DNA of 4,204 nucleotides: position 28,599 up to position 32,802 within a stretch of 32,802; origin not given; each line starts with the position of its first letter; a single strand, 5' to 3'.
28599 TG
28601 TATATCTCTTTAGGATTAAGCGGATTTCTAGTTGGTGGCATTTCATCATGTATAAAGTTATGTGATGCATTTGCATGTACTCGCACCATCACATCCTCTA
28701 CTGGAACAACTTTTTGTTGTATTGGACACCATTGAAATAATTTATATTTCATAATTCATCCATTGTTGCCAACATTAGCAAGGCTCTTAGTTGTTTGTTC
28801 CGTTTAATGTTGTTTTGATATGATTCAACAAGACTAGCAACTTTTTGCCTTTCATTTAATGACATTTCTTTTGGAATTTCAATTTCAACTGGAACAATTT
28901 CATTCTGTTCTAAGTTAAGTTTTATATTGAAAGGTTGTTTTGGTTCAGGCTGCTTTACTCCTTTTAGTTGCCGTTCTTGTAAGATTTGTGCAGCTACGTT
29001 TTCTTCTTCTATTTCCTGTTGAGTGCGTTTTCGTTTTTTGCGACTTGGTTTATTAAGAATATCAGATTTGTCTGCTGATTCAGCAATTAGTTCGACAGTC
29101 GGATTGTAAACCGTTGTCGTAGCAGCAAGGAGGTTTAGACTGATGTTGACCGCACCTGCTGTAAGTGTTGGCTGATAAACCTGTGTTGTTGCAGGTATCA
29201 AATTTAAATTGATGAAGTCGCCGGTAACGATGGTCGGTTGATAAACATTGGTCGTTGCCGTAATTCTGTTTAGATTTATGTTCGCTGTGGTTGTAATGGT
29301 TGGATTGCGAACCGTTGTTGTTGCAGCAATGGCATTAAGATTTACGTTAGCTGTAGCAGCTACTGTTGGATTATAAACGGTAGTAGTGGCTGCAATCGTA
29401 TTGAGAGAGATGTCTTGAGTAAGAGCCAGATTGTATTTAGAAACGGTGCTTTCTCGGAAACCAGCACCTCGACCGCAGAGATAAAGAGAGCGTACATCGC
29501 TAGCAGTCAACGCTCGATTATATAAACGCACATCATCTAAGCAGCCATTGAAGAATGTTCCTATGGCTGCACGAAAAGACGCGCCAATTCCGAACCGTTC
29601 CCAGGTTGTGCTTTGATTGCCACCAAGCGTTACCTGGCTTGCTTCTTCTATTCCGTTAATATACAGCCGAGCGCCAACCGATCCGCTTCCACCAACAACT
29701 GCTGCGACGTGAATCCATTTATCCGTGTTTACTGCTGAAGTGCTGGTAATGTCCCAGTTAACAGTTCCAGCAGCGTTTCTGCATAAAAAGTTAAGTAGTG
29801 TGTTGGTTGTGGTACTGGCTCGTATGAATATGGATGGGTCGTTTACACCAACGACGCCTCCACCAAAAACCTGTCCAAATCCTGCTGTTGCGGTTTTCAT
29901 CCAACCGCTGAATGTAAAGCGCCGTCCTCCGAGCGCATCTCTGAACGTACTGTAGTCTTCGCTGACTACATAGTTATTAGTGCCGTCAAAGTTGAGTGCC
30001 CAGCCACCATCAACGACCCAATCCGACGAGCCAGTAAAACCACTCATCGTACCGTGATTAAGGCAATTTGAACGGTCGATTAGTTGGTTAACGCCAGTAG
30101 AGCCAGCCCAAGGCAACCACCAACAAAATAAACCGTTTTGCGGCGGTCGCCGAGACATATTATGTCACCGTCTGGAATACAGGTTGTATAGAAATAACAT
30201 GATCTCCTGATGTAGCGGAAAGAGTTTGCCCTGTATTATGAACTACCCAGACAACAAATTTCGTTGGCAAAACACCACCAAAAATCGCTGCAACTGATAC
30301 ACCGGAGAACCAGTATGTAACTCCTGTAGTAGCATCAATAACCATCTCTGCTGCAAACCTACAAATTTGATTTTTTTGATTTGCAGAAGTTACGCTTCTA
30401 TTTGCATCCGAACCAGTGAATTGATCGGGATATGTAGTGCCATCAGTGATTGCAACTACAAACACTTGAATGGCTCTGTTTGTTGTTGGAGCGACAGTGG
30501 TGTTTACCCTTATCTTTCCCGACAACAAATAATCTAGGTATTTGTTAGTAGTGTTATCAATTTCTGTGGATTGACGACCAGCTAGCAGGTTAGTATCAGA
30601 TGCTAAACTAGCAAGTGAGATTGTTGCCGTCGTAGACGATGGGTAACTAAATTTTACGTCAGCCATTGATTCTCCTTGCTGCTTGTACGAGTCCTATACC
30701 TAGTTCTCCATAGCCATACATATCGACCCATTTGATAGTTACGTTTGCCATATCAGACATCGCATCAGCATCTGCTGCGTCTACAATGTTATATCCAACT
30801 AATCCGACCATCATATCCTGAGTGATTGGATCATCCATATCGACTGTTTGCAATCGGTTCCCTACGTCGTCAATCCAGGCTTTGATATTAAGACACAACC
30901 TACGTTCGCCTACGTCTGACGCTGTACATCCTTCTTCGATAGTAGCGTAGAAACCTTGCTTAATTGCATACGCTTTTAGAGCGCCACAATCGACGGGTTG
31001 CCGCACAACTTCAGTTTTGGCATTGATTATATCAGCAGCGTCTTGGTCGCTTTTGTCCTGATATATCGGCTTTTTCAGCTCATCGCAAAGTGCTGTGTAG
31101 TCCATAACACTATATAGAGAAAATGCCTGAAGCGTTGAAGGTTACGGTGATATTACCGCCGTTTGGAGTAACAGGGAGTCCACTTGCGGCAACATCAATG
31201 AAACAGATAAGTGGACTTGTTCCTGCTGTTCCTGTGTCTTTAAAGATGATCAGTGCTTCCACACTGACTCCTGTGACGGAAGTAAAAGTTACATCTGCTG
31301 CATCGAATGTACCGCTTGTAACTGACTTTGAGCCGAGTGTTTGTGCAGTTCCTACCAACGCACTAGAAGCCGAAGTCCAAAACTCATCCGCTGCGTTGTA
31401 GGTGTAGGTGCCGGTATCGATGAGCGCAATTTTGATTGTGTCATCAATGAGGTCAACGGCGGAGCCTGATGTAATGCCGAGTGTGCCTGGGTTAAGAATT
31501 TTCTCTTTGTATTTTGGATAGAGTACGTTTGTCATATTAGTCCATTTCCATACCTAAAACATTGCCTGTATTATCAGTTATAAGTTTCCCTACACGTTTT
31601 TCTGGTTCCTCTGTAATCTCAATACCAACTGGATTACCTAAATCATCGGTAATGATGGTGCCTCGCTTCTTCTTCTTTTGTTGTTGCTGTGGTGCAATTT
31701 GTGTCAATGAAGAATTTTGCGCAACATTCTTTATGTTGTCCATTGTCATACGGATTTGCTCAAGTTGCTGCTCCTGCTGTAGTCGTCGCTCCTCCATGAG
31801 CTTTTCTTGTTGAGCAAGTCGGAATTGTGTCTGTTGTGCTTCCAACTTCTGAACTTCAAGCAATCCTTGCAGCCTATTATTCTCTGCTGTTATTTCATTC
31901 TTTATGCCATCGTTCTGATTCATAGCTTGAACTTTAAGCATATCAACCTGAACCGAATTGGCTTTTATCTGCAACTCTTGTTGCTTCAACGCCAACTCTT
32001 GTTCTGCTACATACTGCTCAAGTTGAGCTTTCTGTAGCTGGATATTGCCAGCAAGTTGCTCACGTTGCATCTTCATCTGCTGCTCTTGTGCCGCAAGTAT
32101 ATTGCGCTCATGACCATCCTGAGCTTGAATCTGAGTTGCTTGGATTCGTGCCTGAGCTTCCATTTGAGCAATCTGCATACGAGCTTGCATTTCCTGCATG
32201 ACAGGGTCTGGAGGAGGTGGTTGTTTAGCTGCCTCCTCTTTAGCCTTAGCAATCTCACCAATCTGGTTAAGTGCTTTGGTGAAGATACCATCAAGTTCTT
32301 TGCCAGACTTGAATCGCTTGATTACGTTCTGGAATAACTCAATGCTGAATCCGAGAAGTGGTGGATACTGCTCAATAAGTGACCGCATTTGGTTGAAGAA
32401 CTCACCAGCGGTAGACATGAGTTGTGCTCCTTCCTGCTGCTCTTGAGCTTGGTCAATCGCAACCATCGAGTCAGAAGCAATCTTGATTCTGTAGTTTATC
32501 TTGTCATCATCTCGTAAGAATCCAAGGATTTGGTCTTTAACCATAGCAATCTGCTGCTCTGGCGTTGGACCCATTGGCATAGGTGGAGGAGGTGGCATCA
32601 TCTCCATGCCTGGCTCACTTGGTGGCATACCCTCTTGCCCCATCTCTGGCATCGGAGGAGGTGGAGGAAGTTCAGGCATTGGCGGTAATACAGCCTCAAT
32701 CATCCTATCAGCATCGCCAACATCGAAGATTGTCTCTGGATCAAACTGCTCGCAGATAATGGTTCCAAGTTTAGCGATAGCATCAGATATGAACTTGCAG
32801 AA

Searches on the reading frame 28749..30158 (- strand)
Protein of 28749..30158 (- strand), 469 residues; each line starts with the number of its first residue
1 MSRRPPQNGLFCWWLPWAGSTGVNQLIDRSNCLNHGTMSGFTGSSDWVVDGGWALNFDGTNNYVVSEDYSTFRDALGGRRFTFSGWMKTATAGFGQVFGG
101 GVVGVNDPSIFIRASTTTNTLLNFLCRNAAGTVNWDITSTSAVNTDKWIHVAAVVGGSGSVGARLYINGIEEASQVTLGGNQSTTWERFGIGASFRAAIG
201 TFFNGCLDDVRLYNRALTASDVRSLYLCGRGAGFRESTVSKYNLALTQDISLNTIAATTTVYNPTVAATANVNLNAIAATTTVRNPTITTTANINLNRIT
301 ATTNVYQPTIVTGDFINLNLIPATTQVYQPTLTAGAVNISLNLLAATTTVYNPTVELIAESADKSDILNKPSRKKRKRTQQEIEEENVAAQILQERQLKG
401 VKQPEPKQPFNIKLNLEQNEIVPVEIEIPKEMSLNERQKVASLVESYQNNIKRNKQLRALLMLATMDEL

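Call 11: search_protein_families(library=phrogs, proteins=[window:28749-30158:-], max_evalue=0.001)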
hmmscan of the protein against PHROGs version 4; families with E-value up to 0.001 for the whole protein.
window:28749-30158:- (469 aa): 2 families
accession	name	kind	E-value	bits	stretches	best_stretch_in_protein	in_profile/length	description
phrog_8501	-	tail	8.9e-08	33.5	1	253-355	15-120/133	minor tail protein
phrog_17347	-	unknown function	1.8e-05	25.6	1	155-235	135-214/312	-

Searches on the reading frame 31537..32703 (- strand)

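Call 11: search_protein_families(library=phrogs, proteins=[window:31537-32703:-], max_evalue=0.001)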
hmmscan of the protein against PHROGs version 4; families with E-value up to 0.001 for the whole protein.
window:31537-32703:- (388 aa): 1 family
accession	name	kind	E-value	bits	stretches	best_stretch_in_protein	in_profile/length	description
phrog_12082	-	head and packaging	1.4e-18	67.8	1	37-248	503-703/715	portal protein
